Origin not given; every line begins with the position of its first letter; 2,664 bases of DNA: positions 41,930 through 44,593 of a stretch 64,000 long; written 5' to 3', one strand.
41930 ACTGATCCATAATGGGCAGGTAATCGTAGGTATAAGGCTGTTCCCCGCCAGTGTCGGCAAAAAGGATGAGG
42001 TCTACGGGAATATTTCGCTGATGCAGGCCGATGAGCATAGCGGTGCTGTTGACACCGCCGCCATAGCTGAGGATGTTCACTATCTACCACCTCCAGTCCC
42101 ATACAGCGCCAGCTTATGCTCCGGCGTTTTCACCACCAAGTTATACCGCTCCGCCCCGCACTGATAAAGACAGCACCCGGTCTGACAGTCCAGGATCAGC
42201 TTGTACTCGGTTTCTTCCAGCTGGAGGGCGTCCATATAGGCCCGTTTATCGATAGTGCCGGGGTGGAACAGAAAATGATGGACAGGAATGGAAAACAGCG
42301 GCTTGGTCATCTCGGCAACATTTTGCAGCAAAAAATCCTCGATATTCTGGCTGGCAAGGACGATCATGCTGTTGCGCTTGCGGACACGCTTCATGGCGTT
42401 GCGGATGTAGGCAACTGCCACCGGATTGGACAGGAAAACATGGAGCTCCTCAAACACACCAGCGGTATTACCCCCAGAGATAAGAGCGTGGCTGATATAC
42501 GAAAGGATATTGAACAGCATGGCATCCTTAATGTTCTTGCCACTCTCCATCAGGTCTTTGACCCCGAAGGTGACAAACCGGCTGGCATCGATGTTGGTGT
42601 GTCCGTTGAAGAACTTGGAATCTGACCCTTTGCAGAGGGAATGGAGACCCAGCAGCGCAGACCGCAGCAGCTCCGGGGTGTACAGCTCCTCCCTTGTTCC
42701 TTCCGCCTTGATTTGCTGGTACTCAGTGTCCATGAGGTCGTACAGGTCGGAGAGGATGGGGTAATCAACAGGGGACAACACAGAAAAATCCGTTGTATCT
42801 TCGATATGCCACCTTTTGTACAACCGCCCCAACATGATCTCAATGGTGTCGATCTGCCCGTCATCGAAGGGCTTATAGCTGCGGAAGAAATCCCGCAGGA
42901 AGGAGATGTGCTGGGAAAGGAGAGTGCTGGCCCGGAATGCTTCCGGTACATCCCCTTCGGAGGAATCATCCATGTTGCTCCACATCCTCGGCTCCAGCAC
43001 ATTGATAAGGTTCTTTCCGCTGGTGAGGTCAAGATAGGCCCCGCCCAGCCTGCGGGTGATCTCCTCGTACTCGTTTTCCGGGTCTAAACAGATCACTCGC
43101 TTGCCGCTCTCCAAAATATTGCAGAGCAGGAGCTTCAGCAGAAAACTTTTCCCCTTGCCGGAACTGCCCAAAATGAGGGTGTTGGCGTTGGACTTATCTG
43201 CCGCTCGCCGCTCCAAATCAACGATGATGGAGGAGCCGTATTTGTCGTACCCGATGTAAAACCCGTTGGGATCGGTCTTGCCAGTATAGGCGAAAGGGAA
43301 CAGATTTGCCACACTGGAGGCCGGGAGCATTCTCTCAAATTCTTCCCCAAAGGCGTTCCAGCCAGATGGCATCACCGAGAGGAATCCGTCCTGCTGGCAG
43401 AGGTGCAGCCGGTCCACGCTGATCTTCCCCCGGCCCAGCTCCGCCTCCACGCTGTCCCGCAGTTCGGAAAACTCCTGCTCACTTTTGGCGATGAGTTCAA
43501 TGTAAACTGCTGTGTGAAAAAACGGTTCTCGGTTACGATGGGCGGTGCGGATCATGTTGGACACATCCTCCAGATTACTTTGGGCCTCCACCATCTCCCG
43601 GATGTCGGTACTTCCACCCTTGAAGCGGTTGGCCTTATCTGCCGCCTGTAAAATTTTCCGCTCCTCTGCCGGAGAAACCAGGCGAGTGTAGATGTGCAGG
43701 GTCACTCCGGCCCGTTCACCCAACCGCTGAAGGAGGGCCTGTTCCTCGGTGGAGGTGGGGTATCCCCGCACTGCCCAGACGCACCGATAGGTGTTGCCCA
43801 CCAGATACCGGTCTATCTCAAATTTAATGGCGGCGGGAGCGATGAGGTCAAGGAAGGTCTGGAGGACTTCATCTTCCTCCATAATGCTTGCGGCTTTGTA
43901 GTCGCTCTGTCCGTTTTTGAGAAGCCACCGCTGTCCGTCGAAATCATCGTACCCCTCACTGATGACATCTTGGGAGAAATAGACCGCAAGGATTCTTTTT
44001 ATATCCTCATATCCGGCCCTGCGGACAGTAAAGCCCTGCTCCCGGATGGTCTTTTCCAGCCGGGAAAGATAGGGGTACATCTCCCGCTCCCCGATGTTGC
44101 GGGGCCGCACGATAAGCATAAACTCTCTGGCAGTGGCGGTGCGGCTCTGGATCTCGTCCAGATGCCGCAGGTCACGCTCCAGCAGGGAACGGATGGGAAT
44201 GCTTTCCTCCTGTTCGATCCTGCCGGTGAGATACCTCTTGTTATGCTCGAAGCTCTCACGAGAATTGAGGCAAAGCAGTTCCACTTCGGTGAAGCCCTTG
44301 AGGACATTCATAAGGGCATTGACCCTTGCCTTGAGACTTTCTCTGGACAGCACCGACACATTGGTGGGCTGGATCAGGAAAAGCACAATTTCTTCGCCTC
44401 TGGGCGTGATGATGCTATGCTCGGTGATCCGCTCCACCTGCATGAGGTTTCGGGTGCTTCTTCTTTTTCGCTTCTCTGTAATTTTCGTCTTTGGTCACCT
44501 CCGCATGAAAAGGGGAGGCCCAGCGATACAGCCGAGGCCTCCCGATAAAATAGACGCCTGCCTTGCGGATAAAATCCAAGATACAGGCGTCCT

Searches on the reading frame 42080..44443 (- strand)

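Call 8: search_protein_families(library=pfam, proteins=[window:42080-44443:-])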
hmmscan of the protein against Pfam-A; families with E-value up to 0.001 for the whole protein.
window:42080-44443:- (787 aa): 5 families
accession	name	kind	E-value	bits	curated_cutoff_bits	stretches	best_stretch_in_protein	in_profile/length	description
PF19044.6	P-loop_TraG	-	2.5e-11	43.3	25.8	1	402-475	9-85/413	TraG P-loop domain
PF12846.13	AAA_10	-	3e-11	43.4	27.5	1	417-466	19-68/362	AAA-like domain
PF01935.23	DUF87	-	4.4e-10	40.5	23.2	1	423-577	27-176/220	Helicase HerA, central domain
PF01580.24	FtsK_SpoIIIE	-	5.4e-05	23.2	24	1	401-467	26-95/221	FtsK/SpoIIIE family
PF25199.1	nSTAND_NTPase5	-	0.00048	20.4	34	0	410-460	32-83/145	Novel STAND NTPase 5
